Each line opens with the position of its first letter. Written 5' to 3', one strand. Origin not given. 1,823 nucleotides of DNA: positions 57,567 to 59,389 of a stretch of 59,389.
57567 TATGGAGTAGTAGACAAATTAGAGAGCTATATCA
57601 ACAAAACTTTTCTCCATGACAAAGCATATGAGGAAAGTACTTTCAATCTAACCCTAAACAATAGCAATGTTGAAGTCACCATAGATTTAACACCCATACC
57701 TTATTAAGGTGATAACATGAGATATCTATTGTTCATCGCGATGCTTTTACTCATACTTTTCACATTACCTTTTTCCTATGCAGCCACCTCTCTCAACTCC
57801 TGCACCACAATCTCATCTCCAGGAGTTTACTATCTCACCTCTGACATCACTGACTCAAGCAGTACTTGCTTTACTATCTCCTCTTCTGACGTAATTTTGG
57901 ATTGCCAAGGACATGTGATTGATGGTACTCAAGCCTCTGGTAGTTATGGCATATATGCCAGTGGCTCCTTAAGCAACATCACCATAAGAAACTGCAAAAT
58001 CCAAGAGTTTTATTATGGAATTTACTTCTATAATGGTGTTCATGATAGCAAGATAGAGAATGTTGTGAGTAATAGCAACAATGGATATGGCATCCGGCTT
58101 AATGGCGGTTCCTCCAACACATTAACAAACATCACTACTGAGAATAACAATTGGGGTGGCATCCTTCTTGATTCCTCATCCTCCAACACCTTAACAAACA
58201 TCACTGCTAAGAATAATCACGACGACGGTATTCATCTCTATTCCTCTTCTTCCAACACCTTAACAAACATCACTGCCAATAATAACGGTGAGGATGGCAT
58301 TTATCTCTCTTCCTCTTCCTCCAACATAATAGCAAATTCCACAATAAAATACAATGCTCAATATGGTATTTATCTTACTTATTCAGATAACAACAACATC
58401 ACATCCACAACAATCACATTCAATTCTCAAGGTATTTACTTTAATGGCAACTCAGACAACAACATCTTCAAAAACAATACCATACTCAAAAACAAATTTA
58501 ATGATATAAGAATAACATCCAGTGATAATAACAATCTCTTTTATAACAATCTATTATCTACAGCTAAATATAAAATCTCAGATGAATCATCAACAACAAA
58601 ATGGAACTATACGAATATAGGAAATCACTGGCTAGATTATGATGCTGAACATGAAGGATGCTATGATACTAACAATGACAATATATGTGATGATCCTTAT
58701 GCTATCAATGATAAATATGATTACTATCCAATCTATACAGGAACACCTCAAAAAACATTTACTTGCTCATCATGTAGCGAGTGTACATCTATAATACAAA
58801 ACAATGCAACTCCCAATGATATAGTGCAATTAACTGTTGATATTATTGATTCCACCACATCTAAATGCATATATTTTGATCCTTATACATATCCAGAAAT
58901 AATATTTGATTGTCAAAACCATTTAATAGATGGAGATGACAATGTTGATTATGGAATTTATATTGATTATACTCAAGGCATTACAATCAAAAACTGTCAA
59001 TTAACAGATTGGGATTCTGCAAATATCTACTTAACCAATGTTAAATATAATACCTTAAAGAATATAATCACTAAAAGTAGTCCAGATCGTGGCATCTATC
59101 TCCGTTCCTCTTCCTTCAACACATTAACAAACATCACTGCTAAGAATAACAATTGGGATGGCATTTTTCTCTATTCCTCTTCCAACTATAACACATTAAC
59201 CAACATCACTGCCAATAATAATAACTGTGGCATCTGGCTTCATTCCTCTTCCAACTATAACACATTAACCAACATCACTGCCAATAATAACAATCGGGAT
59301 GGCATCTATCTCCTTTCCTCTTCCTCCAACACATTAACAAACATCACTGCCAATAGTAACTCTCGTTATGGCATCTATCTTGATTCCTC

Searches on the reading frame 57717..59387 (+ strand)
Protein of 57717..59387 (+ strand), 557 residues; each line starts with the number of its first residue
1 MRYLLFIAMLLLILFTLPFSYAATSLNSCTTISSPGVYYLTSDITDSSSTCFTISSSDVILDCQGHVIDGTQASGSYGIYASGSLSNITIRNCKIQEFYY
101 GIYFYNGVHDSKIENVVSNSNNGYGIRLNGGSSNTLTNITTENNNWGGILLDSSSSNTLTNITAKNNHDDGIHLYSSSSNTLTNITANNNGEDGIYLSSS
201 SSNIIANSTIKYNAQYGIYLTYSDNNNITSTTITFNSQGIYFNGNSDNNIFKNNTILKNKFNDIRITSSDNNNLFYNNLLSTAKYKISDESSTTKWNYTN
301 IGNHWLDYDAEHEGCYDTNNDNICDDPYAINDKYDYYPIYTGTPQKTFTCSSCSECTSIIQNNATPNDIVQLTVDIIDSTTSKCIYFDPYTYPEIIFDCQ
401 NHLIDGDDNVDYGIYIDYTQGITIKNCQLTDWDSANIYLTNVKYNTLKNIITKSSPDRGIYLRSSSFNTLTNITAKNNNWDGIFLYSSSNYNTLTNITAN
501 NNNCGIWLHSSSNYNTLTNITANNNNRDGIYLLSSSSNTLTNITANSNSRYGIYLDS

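Call 85: search_protein_families(library=pfam, proteins=[window:57717-59387:+], max_evalue=0.01)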
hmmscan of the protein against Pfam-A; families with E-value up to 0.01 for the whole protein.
window:57717-59387:+ (557 aa): 2 families
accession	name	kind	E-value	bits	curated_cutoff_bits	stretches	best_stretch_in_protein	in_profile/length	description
PF13229.12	Beta_helix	-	1.4e-65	220.2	25.9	4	125-279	2-157/158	Right handed beta helix region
PF05048.19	NosD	-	2.4e-46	158.3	23.6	4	148-309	40-211/212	Periplasmic copper-binding protein (NosD)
